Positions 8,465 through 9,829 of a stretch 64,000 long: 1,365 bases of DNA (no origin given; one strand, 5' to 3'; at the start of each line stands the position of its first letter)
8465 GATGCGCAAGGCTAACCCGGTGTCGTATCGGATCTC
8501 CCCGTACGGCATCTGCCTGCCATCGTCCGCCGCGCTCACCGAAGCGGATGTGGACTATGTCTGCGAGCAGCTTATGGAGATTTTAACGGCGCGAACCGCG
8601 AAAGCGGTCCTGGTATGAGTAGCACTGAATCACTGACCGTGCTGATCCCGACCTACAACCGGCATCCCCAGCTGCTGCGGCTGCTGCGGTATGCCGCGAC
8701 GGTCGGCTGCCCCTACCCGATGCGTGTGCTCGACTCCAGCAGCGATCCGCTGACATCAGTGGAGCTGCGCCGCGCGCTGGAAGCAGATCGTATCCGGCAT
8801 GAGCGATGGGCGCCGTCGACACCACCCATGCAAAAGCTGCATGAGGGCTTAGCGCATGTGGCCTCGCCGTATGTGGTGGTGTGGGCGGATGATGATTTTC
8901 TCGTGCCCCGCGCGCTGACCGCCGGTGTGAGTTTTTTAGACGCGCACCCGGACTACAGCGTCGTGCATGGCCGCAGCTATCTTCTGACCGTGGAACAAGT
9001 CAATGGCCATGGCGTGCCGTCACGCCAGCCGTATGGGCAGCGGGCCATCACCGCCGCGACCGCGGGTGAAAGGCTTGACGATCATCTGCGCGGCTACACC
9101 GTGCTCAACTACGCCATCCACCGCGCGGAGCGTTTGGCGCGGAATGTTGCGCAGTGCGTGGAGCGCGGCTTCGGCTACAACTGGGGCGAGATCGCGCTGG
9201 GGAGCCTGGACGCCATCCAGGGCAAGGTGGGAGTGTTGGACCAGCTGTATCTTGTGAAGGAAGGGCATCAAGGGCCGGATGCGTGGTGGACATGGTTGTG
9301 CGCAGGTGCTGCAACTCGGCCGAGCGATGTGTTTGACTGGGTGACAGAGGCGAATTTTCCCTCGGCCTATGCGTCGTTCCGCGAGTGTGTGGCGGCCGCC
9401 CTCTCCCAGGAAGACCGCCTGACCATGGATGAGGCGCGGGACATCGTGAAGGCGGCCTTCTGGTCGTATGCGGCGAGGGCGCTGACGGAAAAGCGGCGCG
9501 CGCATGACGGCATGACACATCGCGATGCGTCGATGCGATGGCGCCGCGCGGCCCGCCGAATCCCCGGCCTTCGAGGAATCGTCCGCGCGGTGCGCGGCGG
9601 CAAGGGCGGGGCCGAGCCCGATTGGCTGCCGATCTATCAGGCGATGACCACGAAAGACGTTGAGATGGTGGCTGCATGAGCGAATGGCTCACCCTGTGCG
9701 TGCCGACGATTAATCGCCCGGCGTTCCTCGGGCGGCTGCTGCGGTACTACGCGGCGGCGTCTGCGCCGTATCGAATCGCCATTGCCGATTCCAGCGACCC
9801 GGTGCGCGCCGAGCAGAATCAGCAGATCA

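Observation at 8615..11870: Three tandem, translationally coupled paralogous GT-A-like proteins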

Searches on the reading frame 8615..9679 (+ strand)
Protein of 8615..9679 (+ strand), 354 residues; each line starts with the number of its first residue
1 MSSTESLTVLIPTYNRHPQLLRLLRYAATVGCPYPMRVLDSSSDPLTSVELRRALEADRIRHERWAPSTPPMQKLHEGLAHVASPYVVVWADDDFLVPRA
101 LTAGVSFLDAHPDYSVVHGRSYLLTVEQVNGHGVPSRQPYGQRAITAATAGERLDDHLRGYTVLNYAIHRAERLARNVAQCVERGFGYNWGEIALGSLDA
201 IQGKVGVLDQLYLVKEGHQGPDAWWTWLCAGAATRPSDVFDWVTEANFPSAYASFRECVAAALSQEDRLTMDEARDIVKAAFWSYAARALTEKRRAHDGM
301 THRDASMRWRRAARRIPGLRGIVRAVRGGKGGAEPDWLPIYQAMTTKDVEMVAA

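Call 3: search_protein_families(library=pfam, proteins=[window:8615-9679:+], max_evalue=1)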
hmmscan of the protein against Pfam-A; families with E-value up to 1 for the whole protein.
window:8615-9679:+ (354 aa): 2 families
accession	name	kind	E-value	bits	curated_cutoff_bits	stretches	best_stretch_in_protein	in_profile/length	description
PF00535.33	Glycos_transf_2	-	3.8e-06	27.4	23.3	1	8-120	1-115/168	Glycosyl transferase family 2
PF13641.12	Glyco_tranf_2_3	-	8.5e-05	23.1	27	1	7-124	3-126/230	Glycosyltransferase like family 2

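Call 4: search_protein_families(library=ncbifam, proteins=[window:8615-9679:+], max_evalue=1)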
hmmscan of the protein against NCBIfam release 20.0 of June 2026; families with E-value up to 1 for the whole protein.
window:8615-9679:+ (354 aa): 3 families
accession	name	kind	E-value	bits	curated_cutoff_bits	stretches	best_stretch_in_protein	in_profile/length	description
TIGR04440.1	glyco_TIGR04440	domain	2.1e-41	142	70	1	7-216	2-215/215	TIGR00180 family glycosyltransferase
NF041875.1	EPS_EpsD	equivalog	0.014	14.8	370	1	7-101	1-96/325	exopolysaccharide biosynthesis glycosyltransferase EpsD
NF053739.1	GlytfEpsEBac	equivalog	0.014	14.4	450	1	73-145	72-142/265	glycosyltransferase EpsE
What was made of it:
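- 8615..9679 (+): GT1: A-type TIGR04440 glycosyltransferase (354 aa). TIGR04440 142 bits (cutoff 70) and PF00535 27.4 bits (calls 3, 4).
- Closest known: NCBIfam TIGR04440. Same: All three proteins pass the curated cutoff by about twofold over the whole 215-position model (call 4).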

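Call 16: find_related_loci(query=A1, collection=genome_contigs, flank=10000)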
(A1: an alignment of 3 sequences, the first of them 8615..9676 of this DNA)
Query A1 (354 aa) in genome_contigs; peptide patterns used: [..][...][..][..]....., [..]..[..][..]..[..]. (x = any residue, [..] = any of these).
600 stretches matched a pattern (row limit reached: there are more); 29 encode a relative of the query (tblastn E <= 1e-3); 29 distinct loci.
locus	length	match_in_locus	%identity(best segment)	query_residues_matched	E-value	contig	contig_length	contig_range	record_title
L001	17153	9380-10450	45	1-345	2e-80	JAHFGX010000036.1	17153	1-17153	MAG: Candidatus Omnitrophota bacterium isolate nzgw325 NODE_3978_length_17154_cov_6.810662, whole genome shotgun sequenc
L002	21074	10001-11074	33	5-349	2e-58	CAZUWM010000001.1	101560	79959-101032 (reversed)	MAG TPA_asm: uncultured Planctomycetales bacterium isolate ERP125453_co1_95 genome assembly, contig: NODE_101_length_101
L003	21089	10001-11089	34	7-354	2e-49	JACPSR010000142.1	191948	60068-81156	MAG: Candidatus Omnitrophota bacterium isolate NC_groundwater_711_Ag_S-0.2um_63_19 S36_SO-2_scaffold_546866, whole genom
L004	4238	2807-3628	28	9-290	6e-32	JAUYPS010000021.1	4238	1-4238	MAG: bacterium isolate C4_metabat.bin.47 C4_k141_46972, whole genome shotgun sequence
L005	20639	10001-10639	32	1-216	8e-22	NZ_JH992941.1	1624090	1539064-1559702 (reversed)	Bacteroides oleiciplenus YIT 12058 supercont1.2, whole genome shotgun sequence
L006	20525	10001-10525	33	1-183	2e-20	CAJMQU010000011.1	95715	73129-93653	TPA_asm: uncultured bacterium isolate ERR1600740-bin.4 genome assembly, contig: NODE_286_length_95715_cov_12.118754, who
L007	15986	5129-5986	27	4-305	7e-17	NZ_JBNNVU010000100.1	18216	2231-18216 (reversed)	Pseudomonas sp. NPDC089530 NPDC089530_189_E7.ctg-0100, whole genome shotgun sequence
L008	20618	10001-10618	29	7-218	9e-16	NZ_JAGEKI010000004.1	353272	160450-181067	Pseudomonas sp. NFXW11 NFXW11_4, whole genome shotgun sequence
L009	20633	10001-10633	31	4-220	1e-15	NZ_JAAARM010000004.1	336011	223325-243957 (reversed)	Pseudomonas sp. Fl4BN1 NODE_4_length_336011_cov_26.1485, whole genome shotgun sequence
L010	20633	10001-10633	28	4-220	4e-15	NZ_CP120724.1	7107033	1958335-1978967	Pseudomonas sp. JDS08PS003 chromosome, complete genome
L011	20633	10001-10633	28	4-220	5e-15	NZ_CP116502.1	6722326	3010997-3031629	Pseudomonas danubii strain JDS02PS016 chromosome, complete genome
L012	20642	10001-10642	28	2-220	7e-14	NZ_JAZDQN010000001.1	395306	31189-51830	Pseudomonas ulcerans strain 147P Seq1, whole genome shotgun sequence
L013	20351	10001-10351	38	2-124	5e-11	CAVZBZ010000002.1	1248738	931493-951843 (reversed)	MAG: uncultured Alphaproteobacteria bacterium isolate MFD00991.bin.1.150 genome assembly, contig: contig_20544, whole ge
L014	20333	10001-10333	31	7-117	3e-7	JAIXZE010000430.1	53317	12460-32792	MAG: Verrucomicrobiales bacterium isolate D8_MAG_00040 pond_D8_MAG_00040_000000000054, whole genome shotgun sequence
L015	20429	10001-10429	31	8-141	6e-7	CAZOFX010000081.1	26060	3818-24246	MAG TPA_asm: uncultured Pirellulales bacterium isolate SRP192927_co7_650 genome assembly, contig: NODE_3161_length_26060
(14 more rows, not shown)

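Call 25: search_solved_structures(query=A1, max_evalue=1, show_alignments=1)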
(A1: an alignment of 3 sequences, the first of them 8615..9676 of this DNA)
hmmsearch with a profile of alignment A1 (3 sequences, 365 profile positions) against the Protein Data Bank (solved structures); distinct sequences matched with E-value up to 1: 6.
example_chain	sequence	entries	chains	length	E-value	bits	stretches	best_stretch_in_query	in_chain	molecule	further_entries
5tze_C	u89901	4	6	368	0.00015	24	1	5-135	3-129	Glycosyl transferase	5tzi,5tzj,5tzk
5tz8_A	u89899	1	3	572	0.00053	22.2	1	5-135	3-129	Glycosyl transferase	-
2z87_A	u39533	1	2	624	0.035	16.2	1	4-93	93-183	Chondroitin synthase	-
2z86_A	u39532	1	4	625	0.035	16.2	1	4-93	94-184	Chondroitin synthase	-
9jma_A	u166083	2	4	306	0.078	15.1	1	5-115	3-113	GalNAc(5)-diNAcBac-PP-undecaprenol beta-1,3-glucosyltransferase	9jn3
1h7l_A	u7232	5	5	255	0.085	15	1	31-129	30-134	SPORE COAT POLYSACCHARIDE BIOSYNTHESIS PROTEIN SPSA | PROTEIN (SPORE COAT POLYSACCHARIDE BIOSYNTHESIS PROTEIN SPSA)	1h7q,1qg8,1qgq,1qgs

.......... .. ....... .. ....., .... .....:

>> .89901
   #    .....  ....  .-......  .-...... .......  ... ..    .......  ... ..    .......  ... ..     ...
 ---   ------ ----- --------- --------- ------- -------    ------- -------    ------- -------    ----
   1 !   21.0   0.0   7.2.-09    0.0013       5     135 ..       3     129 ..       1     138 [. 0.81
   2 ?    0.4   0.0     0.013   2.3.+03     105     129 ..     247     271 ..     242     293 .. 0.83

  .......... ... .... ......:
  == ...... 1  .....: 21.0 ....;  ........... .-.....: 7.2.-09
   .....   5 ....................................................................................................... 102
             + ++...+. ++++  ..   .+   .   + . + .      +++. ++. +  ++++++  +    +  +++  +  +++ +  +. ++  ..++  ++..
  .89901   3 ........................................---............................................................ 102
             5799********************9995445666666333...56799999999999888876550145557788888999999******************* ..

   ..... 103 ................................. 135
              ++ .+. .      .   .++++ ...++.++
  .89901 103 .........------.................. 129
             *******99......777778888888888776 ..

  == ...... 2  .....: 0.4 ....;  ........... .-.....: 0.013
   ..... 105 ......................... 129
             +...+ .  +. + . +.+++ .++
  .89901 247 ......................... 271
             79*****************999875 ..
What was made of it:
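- The best PDB sequence match is TarS (call 25).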

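Call 32: search_protein_families(library=ncbifam, proteins=[L010:9914-12895:+, L010:36-3341:+], max_evalue=0.01)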
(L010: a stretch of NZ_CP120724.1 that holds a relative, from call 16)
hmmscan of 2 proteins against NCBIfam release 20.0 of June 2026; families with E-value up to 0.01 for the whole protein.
L010:9914-12895:+ (993 aa): 11 families
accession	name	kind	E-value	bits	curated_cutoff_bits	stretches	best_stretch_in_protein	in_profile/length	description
TIGR04440.1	glyco_TIGR04440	domain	5.6e-36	124.3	70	1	33-236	2-215/215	TIGR00180 family glycosyltransferase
TIGR03965.1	mycofact_glyco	equivalog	1.3e-21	77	280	1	716-938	72-280/467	mycofactocin biosynthesis glycosyltransferase MftF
NF047683.1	TeichurnBiosyTuaG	equivalog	3.4e-09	36.7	400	1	716-813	4-99/252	teichuronic acid biosynthesis protein TuaG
NF038299.1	EPS_HpsN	equivalog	1.3e-08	34.2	425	1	718-940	1-222/317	hormogonium polysaccharide biosynthesis glycosyltransferase HpsN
NF041875.1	EPS_EpsD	equivalog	3.8e-08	33.1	370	1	720-938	1-206/325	exopolysaccharide biosynthesis glycosyltransferase EpsD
TIGR03937.1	PgaC_IcaA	equivalog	8e-07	28.4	422.3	1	709-934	36-246/407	poly-beta-1,6-N-acetyl-D-glucosamine synthase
NF050050.1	ProtGlycPglI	equivalog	2e-06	27.4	500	1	718-847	2-129/306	GalNAc(5)-diNAcBac-PP-undecaprenol beta-1,3-glucosyltransferase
NF007453.0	PRK10018.1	equivalog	6.2e-05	22.8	382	1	715-815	3-101/280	colanic acid biosynthesis glycosyltransferase WcaA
TIGR04017.1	WcaA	equivalog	0.00012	21.8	495.75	1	716-815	3-100/279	colanic acid biosynthesis glycosyltransferase WcaA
TIGR04283.1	glyco_like_mftF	equivalog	0.00062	19.4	182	1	720-844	1-117/221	TIGR04283 family arsenosugar biosynthesis glycosyltransferase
NF053739.1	GlytfEpsEBac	equivalog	0.0021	17.1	450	0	718-812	1-94/265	glycosyltransferase EpsE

L010:36-3341:+ (1101 aa): 13 families
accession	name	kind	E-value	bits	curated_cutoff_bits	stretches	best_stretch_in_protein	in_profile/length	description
TIGR03965.1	mycofact_glyco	equivalog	5.6e-19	68.3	280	1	485-706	72-278/467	mycofactocin biosynthesis glycosyltransferase MftF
TIGR03937.1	PgaC_IcaA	equivalog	3.8e-09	36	422.3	1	485-706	43-248/407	poly-beta-1,6-N-acetyl-D-glucosamine synthase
NF041875.1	EPS_EpsD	equivalog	1e-08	35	370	1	489-578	1-87/325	exopolysaccharide biosynthesis glycosyltransferase EpsD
NF038299.1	EPS_HpsN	equivalog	1.3e-08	34.2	425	1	487-707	1-219/317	hormogonium polysaccharide biosynthesis glycosyltransferase HpsN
TIGR04283.1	glyco_like_mftF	equivalog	4e-06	26.6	182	1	489-697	1-175/221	TIGR04283 family arsenosugar biosynthesis glycosyltransferase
NF047683.1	TeichurnBiosyTuaG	equivalog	1.6e-05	24.7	400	1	485-578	4-94/252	teichuronic acid biosynthesis protein TuaG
TIGR03111.1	glyc2_xrt_Gpos1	hypoth_equivalog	5.6e-05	22.1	363.95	1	483-578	45-139/439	TIGR03111 family XrtG-associated glycosyltransferase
TIGR03469.1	HpnB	hypoth_equivalog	0.00034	19.8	379.25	1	485-531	42-88/386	hopene-associated glycosyltransferase HpnB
NF007482.0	PRK10073.1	equivalog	0.001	18.1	423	1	485-532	4-50/334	glycosyltransferase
NF053739.1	GlytfEpsEBac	equivalog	0.0016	17.5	450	1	487-574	1-86/265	glycosyltransferase EpsE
NF050819.1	PolSacchBiosHfsG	equivalog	0.0052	16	500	0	486-750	11-258/302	polysaccharide biosynthesis protein HfsG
TIGR04242.1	nodulat_NodC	equivalog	0.0075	15.3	550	0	485-610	46-170/395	chitooligosaccharide synthase NodC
NF007986.1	PRK10714.1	equivalog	0.0087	15.1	529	0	490-597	9-116/316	undecaprenyl-phosphate 4-deoxy-4-formamido-L-arabinose transferase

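Call 51: find_related_loci(query=A1, collection=metagenome_contigs, flank=10000)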
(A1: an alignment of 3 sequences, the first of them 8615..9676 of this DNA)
Query A1 (354 aa) in metagenome_contigs; peptide patterns used: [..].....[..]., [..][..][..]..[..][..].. (x = any residue, [..] = any of these).
600 stretches matched a pattern (row limit reached: there are more); 114 encode a relative of the query (tblastn E <= 1e-3); the best 80 are kept; 78 distinct loci.
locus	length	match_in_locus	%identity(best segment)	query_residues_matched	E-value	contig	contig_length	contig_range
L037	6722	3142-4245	46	2-353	6e-99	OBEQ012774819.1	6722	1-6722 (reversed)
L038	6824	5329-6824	46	2-353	6e-99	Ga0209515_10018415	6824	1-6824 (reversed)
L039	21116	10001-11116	45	1-345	4e-95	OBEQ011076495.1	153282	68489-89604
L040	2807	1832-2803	51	5-327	8e-95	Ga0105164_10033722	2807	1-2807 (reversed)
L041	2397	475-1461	49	1-328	5e-90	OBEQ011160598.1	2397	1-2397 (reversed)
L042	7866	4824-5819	43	3-336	2e-78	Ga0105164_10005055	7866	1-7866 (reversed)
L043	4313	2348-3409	41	4-344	8e-72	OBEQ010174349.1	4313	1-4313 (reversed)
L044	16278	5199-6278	36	6-353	1e-62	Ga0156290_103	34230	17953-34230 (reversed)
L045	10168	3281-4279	38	7-334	9e-61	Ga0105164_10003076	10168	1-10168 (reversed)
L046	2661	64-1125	38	5-345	2e-58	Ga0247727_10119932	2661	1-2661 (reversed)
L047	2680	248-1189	34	7-320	2e-48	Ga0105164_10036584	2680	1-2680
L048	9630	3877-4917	32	8-352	2e-45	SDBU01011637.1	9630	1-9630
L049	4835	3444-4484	32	8-352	2e-45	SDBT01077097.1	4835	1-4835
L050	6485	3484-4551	31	7-349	1e-45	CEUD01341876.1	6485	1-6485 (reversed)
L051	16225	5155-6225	46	4-350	8e-83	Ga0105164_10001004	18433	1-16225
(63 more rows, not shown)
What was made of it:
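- Tried and rejected: It was repeated with the 3-sequence alignment (call 51).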
